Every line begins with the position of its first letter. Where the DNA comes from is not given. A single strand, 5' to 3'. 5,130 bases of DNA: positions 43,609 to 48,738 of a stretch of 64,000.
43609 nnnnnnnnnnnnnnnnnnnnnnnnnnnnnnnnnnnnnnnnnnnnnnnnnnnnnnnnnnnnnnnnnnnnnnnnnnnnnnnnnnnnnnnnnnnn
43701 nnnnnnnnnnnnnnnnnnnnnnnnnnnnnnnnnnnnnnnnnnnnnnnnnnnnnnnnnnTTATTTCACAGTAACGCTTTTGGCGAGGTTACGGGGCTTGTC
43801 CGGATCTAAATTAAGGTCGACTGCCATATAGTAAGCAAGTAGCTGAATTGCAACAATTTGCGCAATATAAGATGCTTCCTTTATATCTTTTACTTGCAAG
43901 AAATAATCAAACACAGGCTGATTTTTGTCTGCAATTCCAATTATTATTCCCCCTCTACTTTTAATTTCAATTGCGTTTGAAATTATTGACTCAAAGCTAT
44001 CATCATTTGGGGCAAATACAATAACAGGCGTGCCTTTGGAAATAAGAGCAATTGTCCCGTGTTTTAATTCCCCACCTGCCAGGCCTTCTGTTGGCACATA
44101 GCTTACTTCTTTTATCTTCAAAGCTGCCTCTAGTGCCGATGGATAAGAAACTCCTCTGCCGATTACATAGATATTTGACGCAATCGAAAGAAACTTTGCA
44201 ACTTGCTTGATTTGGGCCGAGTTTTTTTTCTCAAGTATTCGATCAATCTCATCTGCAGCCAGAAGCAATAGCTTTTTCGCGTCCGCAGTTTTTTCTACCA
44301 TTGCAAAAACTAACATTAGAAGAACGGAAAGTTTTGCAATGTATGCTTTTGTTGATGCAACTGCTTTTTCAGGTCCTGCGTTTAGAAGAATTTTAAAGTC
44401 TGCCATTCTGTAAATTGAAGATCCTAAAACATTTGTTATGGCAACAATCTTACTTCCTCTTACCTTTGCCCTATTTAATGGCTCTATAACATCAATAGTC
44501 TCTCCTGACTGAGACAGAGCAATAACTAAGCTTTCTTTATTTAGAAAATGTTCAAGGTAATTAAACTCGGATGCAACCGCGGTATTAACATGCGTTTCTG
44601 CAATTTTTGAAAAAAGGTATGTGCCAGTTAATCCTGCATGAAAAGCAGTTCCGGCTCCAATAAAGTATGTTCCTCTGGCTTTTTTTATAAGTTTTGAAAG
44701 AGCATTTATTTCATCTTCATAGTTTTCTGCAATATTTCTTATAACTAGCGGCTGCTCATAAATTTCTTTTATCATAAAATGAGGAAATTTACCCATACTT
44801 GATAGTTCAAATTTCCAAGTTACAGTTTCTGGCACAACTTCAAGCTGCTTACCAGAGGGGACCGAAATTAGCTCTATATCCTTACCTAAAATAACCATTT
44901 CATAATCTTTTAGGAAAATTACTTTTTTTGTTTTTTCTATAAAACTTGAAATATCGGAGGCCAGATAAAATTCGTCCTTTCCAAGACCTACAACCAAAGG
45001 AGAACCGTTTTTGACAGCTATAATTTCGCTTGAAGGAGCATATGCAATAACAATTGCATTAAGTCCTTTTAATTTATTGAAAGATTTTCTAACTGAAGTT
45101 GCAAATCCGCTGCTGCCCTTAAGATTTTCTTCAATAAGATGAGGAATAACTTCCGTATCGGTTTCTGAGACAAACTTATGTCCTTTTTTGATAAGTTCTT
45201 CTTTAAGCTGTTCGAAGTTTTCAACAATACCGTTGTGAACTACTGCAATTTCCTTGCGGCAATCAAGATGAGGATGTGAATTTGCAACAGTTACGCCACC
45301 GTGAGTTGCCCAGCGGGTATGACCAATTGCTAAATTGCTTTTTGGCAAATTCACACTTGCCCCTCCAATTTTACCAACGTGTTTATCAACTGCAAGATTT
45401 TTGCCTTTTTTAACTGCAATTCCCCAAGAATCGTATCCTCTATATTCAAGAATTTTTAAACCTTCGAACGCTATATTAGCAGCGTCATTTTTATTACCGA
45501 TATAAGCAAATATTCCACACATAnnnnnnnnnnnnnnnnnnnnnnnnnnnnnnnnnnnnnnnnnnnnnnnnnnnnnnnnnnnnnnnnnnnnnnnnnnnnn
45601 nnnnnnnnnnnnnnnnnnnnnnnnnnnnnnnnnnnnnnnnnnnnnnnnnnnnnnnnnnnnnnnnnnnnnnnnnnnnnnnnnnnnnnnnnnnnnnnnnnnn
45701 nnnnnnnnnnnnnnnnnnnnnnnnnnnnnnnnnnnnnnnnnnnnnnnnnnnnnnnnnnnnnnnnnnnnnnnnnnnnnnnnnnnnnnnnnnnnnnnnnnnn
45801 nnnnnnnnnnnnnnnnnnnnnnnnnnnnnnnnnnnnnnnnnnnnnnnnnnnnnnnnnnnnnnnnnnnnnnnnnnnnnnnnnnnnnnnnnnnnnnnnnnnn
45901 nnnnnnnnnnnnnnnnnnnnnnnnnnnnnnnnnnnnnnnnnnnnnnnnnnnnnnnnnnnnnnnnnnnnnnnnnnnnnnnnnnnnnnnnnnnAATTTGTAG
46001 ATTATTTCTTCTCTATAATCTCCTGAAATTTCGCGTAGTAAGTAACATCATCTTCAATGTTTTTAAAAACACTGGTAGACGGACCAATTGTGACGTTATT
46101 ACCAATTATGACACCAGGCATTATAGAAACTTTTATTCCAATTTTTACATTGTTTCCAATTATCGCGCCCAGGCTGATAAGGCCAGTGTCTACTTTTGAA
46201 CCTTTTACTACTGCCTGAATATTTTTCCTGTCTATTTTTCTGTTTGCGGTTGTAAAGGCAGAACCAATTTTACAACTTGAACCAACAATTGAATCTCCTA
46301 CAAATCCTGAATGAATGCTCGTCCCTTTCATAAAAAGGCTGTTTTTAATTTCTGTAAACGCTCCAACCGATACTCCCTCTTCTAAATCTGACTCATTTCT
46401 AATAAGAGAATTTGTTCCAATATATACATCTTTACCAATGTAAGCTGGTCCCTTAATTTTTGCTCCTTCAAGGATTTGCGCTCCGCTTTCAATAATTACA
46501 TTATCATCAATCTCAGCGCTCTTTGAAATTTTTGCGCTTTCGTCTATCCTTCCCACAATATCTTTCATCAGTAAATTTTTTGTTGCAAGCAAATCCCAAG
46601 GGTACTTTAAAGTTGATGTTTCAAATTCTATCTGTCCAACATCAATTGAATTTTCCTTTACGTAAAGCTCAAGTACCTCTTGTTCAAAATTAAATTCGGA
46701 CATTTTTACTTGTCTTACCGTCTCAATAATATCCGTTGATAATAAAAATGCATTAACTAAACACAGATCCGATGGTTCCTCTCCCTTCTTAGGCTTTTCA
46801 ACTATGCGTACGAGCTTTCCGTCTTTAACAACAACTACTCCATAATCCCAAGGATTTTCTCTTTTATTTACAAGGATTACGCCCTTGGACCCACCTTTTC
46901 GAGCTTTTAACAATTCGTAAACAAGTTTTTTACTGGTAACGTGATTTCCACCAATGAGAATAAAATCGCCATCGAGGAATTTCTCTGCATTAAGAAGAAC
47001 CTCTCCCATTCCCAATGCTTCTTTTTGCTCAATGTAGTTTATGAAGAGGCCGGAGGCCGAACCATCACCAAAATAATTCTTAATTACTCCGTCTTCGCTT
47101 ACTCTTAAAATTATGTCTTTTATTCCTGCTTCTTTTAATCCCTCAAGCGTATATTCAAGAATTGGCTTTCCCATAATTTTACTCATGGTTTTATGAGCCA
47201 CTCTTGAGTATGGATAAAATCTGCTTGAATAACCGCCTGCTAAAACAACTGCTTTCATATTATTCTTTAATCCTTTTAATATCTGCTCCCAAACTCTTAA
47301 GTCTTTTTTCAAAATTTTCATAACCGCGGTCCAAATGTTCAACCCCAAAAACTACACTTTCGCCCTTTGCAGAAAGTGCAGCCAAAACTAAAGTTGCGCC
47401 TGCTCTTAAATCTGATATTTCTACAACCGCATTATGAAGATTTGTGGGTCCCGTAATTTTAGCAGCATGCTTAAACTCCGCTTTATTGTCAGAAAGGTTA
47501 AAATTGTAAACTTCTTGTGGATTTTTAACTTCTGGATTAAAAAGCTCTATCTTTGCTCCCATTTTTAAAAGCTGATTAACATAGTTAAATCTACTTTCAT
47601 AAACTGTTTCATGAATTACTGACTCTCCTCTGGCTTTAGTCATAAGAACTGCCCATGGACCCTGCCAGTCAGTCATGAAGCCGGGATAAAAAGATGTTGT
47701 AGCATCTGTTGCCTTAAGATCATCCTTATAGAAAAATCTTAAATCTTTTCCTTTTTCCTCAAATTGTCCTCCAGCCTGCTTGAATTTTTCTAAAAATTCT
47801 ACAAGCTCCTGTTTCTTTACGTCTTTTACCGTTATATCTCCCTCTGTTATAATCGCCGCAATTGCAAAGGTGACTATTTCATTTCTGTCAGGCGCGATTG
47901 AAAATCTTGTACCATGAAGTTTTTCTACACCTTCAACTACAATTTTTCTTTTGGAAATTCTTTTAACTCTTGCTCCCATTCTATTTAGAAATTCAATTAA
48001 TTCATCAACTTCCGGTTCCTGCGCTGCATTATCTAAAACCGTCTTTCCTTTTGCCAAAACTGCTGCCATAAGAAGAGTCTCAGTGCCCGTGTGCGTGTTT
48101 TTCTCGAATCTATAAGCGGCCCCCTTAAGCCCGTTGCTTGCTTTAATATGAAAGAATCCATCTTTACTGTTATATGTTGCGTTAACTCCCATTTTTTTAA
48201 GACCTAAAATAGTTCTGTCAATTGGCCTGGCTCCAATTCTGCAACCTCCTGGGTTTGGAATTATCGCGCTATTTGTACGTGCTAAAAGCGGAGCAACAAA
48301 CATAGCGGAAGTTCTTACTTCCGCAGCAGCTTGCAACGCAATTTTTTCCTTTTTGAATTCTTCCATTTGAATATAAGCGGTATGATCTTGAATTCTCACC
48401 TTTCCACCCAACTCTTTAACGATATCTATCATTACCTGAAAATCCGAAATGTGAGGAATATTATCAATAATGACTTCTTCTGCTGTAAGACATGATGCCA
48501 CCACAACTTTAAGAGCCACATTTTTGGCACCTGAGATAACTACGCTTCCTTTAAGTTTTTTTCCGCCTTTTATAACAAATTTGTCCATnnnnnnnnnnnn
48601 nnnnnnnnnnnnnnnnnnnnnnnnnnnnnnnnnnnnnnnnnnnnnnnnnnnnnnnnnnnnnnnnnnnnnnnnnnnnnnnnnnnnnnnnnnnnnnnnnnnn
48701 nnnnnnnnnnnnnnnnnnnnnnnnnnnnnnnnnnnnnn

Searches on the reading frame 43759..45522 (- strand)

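Call 14: search_protein_families(library=pfam, proteins=[window:43759-45522:-], max_evalue=0.01)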
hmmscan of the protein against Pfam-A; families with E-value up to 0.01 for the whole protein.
window:43759-45522:- (587 aa): 5 families
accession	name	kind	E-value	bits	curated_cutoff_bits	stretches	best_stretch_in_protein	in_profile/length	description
PF01380.27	SIS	-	1.9e-46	157.5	25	2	279-405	2-129/131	SIS domain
PF13522.11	GATase_6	-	1e-16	61.6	27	1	62-190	10-130/130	Glutamine amidotransferase domain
PF13537.11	GATase_7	-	1.4e-14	54.6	25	1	82-194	13-121/123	Glutamine amidotransferase domain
PF13230.11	GATase_4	-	6.6e-06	25.7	23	1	1-152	1-160/272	Glutamine amidotransferases class-II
PF13580.11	SIS_2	-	0.002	18.6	27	1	315-363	90-137/138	SIS domain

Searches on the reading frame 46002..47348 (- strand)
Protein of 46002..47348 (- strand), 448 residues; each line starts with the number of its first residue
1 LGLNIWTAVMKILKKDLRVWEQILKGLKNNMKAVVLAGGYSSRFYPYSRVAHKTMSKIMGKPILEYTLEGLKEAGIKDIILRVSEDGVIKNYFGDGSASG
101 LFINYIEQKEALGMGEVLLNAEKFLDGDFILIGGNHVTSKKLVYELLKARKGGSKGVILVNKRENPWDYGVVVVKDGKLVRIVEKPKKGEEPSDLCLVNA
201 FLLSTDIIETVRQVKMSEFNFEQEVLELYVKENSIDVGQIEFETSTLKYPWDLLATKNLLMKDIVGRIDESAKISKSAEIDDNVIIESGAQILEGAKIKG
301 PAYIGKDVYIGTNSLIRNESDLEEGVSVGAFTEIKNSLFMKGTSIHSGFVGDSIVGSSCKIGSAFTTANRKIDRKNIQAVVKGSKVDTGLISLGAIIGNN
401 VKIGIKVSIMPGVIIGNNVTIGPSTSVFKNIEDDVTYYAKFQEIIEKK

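Call 15: search_protein_families(library=pfam, proteins=[window:46002-47348:-], max_evalue=0.01)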
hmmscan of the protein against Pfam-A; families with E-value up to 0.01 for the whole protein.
window:46002-47348:- (448 aa): 6 families
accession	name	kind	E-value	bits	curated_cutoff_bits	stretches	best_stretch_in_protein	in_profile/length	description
PF00483.29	NTP_transferase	-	2.8e-24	86.5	21.2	1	32-231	1-190/245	Nucleotidyl transferase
PF00132.30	Hexapep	-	5.7e-19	67.4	27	3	394-427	1-34/36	Bacterial transferase hexapeptide (six repeats)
PF25084.1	LbH_EIF2B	-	2.7e-14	53.5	54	2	270-348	8-84/105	EIF2B subunit epsilon LbH domain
PF12804.13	NTP_transf_3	-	2.7e-06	28.1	27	1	33-89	1-52/160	MobA-like NTP transferase domain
PF25087.1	GMPPB_C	-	8.8e-06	25.8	39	0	390-425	6-41/110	GMPPB C-terminal domain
PF14602.12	Hexapep_2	-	0.00044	20.3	27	0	395-422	2-27/34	Hexapeptide repeat of succinyl-transferase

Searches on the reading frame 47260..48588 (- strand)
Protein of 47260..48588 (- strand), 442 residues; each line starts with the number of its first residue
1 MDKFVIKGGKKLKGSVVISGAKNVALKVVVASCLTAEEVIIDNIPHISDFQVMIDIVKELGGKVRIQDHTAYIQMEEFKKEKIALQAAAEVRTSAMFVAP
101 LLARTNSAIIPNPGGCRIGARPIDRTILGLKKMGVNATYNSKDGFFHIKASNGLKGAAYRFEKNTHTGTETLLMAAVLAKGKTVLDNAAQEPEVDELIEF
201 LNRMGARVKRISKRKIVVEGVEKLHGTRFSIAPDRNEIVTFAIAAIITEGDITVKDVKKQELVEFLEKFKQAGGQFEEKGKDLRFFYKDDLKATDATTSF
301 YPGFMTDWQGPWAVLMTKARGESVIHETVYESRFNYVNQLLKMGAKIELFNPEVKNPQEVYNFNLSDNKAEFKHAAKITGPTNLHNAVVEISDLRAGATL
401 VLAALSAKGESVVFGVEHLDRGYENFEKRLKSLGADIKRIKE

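Call 15: search_protein_families(library=pfam, proteins=[window:47260-48588:-], max_evalue=0.01)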
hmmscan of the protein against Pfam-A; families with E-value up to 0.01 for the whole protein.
window:47260-48588:- (442 aa): 1 family
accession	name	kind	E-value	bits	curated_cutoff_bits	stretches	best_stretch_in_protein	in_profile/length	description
PF00275.25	EPSP_synthase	-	3.7e-77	260.3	22.8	1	7-430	2-417/417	EPSP synthase (3-phosphoshikimate 1-carboxyvinyltransferase)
